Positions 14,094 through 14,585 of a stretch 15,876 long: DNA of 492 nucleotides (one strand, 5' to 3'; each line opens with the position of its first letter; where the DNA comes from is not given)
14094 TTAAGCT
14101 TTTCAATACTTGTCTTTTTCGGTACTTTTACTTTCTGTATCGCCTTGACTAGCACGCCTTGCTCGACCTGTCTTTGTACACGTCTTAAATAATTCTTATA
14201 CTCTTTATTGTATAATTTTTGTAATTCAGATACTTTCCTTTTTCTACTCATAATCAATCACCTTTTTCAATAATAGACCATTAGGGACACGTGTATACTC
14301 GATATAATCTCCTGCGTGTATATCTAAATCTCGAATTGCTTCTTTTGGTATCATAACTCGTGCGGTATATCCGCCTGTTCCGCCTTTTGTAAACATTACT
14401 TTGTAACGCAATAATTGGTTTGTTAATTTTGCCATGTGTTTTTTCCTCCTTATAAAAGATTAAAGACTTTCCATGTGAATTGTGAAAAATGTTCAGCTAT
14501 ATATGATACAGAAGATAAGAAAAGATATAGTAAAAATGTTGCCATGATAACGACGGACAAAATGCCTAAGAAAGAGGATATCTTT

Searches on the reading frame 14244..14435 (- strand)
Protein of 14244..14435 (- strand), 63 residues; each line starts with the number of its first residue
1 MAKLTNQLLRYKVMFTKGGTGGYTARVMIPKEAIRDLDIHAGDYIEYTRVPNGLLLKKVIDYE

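Call 48: search_protein_families(library=pfam, proteins=[window:14244-14435:-], max_evalue=0.1)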
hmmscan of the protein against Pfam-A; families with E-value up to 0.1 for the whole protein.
window:14244-14435:- (63 aa): 1 family
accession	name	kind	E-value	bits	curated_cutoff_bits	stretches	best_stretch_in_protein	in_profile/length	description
PF04014.23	MazE_antitoxin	-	2.8e-06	27.6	24.7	1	21-59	4-43/48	Antidote-toxin recognition MazE, bacterial antitoxin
